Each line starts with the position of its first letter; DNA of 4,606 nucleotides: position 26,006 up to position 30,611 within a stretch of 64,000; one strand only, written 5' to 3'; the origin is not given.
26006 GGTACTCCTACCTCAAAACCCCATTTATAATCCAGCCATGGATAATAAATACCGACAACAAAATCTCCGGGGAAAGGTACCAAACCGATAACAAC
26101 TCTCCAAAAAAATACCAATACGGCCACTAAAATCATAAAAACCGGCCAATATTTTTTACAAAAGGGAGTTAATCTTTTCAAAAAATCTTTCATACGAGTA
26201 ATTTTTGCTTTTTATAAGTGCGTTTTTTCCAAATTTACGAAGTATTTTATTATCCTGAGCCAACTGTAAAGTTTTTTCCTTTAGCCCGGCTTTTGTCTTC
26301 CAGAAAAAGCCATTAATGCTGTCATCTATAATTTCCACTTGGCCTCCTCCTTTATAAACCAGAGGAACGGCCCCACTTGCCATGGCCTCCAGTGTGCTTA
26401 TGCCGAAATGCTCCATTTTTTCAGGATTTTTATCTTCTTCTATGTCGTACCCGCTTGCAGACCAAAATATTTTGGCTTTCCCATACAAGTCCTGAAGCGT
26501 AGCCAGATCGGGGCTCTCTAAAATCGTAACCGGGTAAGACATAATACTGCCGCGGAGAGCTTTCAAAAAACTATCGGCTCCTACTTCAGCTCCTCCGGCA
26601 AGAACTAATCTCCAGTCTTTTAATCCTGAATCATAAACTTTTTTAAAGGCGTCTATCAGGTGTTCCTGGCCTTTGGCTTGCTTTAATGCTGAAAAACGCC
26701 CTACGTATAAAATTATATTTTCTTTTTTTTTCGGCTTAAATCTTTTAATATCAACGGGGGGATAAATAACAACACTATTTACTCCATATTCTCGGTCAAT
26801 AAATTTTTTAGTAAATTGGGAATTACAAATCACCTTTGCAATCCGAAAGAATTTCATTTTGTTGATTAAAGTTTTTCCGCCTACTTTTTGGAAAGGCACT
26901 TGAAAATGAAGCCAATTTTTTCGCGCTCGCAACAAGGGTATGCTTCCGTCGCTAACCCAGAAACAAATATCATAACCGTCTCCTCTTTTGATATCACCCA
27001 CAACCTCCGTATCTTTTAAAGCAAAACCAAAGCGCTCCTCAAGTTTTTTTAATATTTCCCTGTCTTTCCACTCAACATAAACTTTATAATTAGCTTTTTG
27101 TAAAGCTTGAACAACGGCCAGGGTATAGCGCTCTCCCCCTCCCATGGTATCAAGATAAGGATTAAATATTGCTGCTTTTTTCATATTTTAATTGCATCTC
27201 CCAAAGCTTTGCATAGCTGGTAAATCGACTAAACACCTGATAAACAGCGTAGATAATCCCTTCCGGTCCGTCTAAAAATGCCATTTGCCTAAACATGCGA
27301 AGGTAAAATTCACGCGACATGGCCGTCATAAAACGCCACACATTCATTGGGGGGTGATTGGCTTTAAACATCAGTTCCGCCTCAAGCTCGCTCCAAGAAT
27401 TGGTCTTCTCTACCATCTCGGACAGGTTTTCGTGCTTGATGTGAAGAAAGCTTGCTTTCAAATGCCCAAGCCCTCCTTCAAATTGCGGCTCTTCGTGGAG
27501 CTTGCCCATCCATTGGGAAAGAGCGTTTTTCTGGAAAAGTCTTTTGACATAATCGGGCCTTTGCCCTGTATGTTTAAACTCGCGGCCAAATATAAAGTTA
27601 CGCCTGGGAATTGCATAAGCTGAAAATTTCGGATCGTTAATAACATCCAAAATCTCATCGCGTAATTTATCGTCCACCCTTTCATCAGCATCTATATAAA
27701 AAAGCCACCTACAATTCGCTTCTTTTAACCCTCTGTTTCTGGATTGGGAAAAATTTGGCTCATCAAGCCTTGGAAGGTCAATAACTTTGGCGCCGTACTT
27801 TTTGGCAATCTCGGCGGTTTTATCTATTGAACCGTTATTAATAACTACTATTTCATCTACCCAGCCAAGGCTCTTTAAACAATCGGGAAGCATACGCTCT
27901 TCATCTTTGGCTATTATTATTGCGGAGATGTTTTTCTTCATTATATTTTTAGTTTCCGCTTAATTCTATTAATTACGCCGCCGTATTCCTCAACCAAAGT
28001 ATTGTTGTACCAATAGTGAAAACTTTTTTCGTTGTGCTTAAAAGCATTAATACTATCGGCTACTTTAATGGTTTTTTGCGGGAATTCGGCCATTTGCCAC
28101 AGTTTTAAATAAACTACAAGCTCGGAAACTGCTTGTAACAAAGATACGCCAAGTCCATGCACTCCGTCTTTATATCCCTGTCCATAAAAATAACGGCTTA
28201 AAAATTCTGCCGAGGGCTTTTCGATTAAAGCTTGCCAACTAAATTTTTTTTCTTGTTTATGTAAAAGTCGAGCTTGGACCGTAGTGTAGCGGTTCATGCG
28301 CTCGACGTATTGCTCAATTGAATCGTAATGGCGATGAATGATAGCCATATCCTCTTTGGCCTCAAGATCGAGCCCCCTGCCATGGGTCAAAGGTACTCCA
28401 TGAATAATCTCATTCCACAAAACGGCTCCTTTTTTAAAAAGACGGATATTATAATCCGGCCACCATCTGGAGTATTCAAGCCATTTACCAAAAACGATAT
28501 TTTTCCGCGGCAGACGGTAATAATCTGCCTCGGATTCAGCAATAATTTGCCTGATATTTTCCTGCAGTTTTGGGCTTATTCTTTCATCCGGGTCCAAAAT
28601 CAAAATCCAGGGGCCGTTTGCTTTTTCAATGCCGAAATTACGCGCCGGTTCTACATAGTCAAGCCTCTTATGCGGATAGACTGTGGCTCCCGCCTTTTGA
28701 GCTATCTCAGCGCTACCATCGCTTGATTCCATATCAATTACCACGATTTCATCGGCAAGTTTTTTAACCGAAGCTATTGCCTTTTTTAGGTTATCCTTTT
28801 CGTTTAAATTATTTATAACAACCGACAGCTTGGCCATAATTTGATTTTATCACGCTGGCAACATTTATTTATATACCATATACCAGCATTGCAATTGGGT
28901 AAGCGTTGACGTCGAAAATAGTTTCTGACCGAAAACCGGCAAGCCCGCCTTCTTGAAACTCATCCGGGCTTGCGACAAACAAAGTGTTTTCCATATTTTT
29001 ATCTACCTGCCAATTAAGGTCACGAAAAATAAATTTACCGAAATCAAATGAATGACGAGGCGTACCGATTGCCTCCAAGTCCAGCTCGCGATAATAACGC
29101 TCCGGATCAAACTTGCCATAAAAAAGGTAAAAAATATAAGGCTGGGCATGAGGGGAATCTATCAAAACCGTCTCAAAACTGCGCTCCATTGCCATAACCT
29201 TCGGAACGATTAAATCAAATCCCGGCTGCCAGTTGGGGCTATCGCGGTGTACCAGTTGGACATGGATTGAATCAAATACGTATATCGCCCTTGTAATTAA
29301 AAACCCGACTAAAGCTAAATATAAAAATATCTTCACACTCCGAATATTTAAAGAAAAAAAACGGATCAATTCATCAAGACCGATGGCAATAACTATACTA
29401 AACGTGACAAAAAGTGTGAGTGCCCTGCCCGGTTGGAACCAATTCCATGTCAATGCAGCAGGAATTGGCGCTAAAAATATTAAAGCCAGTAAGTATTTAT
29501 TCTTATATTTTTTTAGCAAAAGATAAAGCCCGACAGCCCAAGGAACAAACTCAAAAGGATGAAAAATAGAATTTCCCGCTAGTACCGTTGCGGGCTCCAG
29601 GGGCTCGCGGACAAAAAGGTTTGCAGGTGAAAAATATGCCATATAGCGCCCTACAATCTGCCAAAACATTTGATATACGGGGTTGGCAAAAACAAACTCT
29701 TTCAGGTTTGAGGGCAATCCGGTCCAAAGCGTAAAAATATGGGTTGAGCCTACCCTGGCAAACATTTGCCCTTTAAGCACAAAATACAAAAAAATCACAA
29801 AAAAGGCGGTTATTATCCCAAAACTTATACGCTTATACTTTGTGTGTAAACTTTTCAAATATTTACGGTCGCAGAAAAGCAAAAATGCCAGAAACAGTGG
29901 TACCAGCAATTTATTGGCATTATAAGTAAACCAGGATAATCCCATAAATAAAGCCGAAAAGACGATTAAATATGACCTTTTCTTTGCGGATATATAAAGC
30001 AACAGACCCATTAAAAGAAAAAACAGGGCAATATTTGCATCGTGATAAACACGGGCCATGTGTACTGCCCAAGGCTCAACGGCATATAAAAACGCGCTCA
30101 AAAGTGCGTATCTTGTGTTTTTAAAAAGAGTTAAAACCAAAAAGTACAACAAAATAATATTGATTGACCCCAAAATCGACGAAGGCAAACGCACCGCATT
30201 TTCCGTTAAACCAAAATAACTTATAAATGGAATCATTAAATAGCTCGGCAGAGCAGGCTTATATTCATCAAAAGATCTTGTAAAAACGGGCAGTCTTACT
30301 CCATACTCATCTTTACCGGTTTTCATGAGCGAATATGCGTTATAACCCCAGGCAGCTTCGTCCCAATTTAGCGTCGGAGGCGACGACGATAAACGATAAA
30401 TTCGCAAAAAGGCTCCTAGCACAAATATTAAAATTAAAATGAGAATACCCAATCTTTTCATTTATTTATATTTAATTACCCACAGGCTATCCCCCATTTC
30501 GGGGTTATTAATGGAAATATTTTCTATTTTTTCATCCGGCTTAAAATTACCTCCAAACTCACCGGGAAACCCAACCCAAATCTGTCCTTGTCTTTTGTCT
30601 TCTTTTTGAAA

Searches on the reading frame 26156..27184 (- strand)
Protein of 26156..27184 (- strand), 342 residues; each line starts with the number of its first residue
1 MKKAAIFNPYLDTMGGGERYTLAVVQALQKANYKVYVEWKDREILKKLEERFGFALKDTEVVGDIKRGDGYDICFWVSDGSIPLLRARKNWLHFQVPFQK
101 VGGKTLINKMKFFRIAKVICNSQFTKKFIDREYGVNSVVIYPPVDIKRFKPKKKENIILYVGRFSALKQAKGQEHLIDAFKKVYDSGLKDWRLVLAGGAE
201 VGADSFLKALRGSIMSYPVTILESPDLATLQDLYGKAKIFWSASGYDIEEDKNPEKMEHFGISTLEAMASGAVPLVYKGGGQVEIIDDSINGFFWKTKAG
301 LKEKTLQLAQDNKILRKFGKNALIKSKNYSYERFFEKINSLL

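Call 7: search_protein_families(library=pfam, proteins=[window:26156-27184:-], max_evalue=0.001)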
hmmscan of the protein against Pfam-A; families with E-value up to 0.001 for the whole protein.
window:26156-27184:- (342 aa): 5 families
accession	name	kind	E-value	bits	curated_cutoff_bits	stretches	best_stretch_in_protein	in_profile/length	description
PF00534.26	Glycos_transf_1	-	9.9e-22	77.7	26.4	1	147-322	7-169/172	Glycosyl transferases group 1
PF13692.12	Glyco_trans_1_4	-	1.2e-14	55.2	27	1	156-311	2-142/142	Glycosyl transferases group 1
PF13439.12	Glyco_transf_4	-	4.6e-08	33.7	28.5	1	14-148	1-170/170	Glycosyltransferase Family 4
PF15924.11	ALG11_N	-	0.00014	22.4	29.8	1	4-61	4-68/209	ALG11 mannosyltransferase N-terminus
PF20706.3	GT4-conflict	-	0.00097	18.7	26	0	147-278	189-312/385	Family 4 Glycosyltransferase in conflict systems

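Call 83: search_protein_families(library=ncbifam, proteins=[window:26156-27184:-], max_evalue=0.000001)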
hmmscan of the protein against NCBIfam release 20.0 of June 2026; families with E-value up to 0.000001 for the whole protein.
window:26156-27184:- (342 aa): 3 families
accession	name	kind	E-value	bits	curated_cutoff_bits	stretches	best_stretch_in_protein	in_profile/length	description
NF041876.1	EPS_EpsE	equivalog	3e-09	36.6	400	1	155-322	214-372/389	exopolysaccharide biosynthesis GT4 family glycosyltransferase EpsE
TIGR03999.1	thiol_BshA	equivalog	7.6e-09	35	273.7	1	151-336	195-364/375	N-acetyl-alpha-D-glucosaminyl L-malate synthase BshA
TIGR04157.1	glyco_rSAM_CFB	subfamily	2.2e-08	33.5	400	0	109-211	164-277/406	TIGR04157 family glycosyltransferase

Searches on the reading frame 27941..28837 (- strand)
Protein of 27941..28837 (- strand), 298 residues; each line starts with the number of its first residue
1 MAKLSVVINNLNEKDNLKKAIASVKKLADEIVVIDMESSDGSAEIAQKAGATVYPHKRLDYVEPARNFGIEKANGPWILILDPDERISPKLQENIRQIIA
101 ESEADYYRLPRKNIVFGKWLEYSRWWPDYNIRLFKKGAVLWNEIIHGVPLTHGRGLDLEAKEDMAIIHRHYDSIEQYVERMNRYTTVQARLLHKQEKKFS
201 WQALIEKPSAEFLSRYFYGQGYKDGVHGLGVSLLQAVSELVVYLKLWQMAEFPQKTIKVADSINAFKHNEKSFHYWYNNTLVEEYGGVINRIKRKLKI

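Call 7: search_protein_families(library=pfam, proteins=[window:27941-28837:-], max_evalue=0.001)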
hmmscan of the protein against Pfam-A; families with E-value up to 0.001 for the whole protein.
window:27941-28837:- (298 aa): 2 families
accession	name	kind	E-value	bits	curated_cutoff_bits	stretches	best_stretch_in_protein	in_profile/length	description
PF00535.33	Glycos_transf_2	-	2.8e-19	70.1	23.3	1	5-132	1-136/168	Glycosyl transferase family 2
PF13704.12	Glyco_tranf_2_4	-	0.00021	22.1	27.5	0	12-87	2-84/98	Glycosyl transferase family 2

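Call 43: search_protein_families(library=ncbifam, proteins=[window:27941-28837:-], max_evalue=0.00001)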
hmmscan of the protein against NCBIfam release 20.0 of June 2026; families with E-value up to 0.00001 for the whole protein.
window:27941-28837:- (298 aa): 6 families
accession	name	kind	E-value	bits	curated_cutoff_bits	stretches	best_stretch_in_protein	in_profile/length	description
TIGR04283.1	glyco_like_mftF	equivalog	3.4e-13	49.7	182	1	4-106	1-104/221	TIGR04283 family arsenosugar biosynthesis glycosyltransferase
NF007482.0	PRK10073.1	equivalog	3.7e-09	36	423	1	2-105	6-116/334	glycosyltransferase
NF010496.0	PRK13915.1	equivalog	2.7e-08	33.2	262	1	3-57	32-92/307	glucosyl-3-phosphoglycerate synthase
TIGR04182.1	glyco_TIGR04182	equivalog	7.9e-07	28.7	325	1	5-105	3-103/293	S-layer glycoprotein N-glycosyltransferase AglJ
TIGR04195.1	S_glycosyl_SunS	equivalog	2.5e-06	26.6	350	1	8-193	63-247/421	SunS family peptide S-glycosyltransferase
NF050050.1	ProtGlycPglI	equivalog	4.4e-06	26.3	500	0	1-106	1-112/306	GalNAc(5)-diNAcBac-PP-undecaprenol beta-1,3-glucosyltransferase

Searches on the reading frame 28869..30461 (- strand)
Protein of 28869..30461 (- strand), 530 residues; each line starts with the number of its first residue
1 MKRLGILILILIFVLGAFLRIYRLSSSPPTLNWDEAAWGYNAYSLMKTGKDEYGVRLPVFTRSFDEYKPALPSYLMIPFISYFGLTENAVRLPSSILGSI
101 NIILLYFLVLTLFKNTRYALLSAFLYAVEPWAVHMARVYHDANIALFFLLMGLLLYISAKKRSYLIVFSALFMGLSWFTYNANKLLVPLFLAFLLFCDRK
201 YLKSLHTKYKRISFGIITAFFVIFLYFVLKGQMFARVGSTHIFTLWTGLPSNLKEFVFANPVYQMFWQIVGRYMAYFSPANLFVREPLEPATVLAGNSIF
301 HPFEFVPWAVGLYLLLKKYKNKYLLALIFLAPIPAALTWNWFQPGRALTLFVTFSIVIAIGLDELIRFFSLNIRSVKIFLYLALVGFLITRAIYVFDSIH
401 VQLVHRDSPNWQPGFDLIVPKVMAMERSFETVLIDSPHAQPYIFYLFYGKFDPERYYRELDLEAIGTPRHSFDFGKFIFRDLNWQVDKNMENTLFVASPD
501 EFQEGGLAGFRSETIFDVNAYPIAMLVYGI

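Call 4: search_protein_families(library=pfam, proteins=[window:28869-30461:-], max_evalue=0.01)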
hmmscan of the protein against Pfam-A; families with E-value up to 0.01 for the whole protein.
window:28869-30461:- (530 aa): 2 families
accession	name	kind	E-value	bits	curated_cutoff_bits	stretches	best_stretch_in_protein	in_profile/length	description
PF13231.12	PMT_2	-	4.6e-11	43.6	26.1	1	68-211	2-146/160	Dolichyl-phosphate-mannose-protein mannosyltransferase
PF02366.24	PMT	-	2.3e-05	24.5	22.7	1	11-173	2-173/245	Dolichyl-phosphate-mannose-protein mannosyltransferase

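Call 5: search_protein_families(library=ncbifam, proteins=[window:28869-30461:-], max_evalue=0.01)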
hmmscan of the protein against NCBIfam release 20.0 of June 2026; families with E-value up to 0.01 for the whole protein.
window:28869-30461:- (530 aa): 0 families
